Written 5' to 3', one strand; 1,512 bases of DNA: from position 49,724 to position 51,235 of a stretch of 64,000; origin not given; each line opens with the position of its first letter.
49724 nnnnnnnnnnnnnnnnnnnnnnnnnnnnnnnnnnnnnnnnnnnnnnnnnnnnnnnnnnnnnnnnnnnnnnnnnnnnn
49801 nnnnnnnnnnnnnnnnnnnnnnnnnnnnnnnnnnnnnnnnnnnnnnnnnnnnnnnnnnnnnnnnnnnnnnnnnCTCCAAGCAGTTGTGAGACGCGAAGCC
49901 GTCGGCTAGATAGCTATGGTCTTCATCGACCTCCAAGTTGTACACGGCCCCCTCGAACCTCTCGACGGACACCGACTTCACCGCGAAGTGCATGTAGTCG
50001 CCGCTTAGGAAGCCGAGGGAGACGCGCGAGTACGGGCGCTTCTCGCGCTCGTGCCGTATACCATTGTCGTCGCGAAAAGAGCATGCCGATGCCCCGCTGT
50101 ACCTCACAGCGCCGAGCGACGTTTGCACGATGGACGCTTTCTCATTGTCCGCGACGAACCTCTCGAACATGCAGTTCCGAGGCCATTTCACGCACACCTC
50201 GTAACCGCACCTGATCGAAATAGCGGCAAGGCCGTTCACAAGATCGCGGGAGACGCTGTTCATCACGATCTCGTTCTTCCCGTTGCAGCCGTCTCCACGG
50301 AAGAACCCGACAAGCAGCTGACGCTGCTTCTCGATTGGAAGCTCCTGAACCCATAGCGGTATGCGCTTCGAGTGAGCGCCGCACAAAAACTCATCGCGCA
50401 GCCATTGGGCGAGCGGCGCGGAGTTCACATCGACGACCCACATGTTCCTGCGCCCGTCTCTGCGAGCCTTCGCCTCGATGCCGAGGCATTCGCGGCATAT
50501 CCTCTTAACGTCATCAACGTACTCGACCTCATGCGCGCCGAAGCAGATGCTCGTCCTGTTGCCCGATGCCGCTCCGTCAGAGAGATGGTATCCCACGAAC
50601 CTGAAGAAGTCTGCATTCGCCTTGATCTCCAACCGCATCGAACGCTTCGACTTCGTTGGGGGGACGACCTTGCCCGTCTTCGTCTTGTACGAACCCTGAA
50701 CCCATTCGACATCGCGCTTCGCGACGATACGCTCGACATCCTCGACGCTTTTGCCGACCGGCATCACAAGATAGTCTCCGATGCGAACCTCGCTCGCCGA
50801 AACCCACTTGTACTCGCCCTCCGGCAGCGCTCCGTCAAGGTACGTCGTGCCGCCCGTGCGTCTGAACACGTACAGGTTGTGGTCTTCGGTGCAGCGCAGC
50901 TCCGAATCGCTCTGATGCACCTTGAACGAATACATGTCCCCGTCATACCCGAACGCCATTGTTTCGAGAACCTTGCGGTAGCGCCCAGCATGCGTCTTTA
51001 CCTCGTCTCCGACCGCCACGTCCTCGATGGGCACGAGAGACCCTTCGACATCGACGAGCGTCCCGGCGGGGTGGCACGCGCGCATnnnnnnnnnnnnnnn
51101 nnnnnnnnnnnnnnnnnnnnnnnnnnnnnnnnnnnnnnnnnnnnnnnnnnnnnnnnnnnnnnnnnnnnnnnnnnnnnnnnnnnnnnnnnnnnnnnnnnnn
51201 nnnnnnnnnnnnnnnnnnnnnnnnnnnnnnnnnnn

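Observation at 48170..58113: Inteins in both portal and large terminase: four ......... inteins plus one HNH gene in a single 64 kb window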

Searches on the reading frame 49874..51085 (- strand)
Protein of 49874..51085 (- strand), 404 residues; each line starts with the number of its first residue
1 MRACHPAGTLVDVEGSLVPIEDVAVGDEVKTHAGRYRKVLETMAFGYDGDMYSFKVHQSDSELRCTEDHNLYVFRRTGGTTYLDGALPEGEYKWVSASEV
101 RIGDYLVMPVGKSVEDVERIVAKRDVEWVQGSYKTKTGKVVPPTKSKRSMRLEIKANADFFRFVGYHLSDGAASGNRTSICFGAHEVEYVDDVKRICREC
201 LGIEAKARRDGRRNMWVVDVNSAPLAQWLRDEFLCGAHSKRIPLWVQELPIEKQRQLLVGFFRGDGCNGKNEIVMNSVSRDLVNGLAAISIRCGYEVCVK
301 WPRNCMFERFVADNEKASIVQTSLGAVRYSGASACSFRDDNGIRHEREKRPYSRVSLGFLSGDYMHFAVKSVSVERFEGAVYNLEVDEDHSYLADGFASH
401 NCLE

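Call 80: search_solved_structures(query=window:49883-51076:-, max_evalue=0.01)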
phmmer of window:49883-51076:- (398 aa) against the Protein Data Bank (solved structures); distinct sequences matched with E-value up to 0.01: 1.
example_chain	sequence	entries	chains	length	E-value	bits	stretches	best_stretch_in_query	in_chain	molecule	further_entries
2cw7_A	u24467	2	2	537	4e-07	32.5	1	146-393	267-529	Endonuclease PI-PkoII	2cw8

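Call 89: search_dna_similar(query=window:49883-51076:-, collection=phages, mode=protein, max_rows=12, max_evalue=0.001)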
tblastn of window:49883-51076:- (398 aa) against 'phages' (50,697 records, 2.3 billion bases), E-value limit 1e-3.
Records with a match: 50; places in all: 51; records where one place covers at least 80% of the query: 20.
Best place of each record, by identity: >=99% 1; <60% 49.
By first word of the organism name: Erwinia 12; Lactococcus 7; Escherichia 5; uncultured 5; Prevotella 4; Tenacibaculum 3; Bacillus 3; Lactobacillus 2; Eggerthella 1; Bacteriophage 1; and 7 more.
By host as written in the record: Erwinia amylovora 10; - 7; Lactococcus lactis 5; Prevotella sp. 4; Tenacibaculum maritimum 3; Escherichia coli 2; Escherichia sp. STEC O157 2; Lactobacillus plantarum 2; and 12 more.
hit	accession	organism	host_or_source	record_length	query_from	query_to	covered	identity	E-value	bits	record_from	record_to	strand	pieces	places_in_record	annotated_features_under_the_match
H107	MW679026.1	Eggerthella phage LE2-3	Eggerthella lenta DSM 2243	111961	1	398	100%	100.0%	0e+0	792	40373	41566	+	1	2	portal protein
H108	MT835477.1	Bacteriophage sp.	human fecal samples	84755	1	398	100%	25.7%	1e-9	66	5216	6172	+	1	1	record has no annotation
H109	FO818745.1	Escherichia phage RCS47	Escherichia coli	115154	1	398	100%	25.6%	2e-11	72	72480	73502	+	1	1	dmt: DNA methyltransferase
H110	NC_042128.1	Escherichia phage RCS47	Escherichia coli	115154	1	398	100%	25.6%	2e-11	72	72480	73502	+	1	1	dmt: DNA methyltransferase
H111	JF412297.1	EBPR siphovirus 2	-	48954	1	398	100%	24.7%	1e-11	72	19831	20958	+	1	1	gp44: methylase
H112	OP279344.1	Escherichia phage P1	Escherichia coli strain MG1655 Z1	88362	1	398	100%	24.4%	5e-12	74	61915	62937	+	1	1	dmt: Dmt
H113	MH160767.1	Escherichia phage vB_EcoM-Ro157c2YLVW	Escherichia sp. STEC O157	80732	1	398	100%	24.1%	4e-11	71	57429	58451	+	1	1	dmt: methyltransferase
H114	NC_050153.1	Escherichia phage vB_EcoM-Ro157c2YLVW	Escherichia sp. STEC O157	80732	1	398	100%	24.1%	4e-11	71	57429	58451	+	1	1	dmt: DNA methyltransferase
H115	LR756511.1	uncultured phage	metagenomic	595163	18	398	96%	24.4%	7e-11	70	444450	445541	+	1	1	record has no annotation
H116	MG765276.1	Lactobacillus phage Nyseid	Lactobacillus plantarum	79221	1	398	100%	22.5%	1e-12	76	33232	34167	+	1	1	DNA-cytosine methyltransferase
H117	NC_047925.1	Lactobacillus phage Nyseid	Lactobacillus plantarum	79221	1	398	100%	22.5%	1e-12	76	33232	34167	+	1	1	DNA methyltransferase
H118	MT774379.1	uncultured phage cr118_1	human feces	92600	2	398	100%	22.4%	9e-12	73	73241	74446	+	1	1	terminase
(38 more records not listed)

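Call 98: search_protein_families(library=ncbifam, proteins=[window:49874-51085:-], max_evalue=0.1)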
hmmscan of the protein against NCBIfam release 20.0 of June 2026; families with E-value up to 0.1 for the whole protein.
window:49874-51085:- (404 aa): 9 families
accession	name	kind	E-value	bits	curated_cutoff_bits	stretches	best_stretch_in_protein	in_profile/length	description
NF045703.1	rSAM_Tes_intein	exception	1.6e-10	39.5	1700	1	153-403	364-612/1040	tetraether lipid synthase Tes, intein-containing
NF011491.0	PRK14898.1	equivalog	4.4e-09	35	783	1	95-292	182-377/860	DNA-directed RNA polymerase subunit A''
TIGR01443.1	intein_Cterm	domain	6.1e-09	35.8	15.6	1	381-402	2-24/24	intein C-terminal splicing region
NF011303.0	PRK14715.1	equivalog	1.3e-08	32.4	1585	1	159-352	1119-1319/1627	DNA-directed DNA polymerase II large subunit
NF006207.0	PRK08332.1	equivalog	1e-07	29.6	2400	1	164-404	1009-1244/1684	vitamin B12-dependent ribonucleotide reductase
NF038098.1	GyrA_w_intein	exception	0.0003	18.8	1850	1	353-402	489-538/1232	intein-containing DNA gyrase subunit A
NF007072.0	PRK09519.1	equivalog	0.0025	16.2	1024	0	156-270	359-478/790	intein-containing recombinase RecA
TIGR01445.1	intein_Nterm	domain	0.053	14.5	24.5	0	43-73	53-83/83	intein N-terminal splicing region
NF038162.1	RtcB_rel_intein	exception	0.055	11.4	1150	0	373-402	549-579/961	intein-containing RtcB family protein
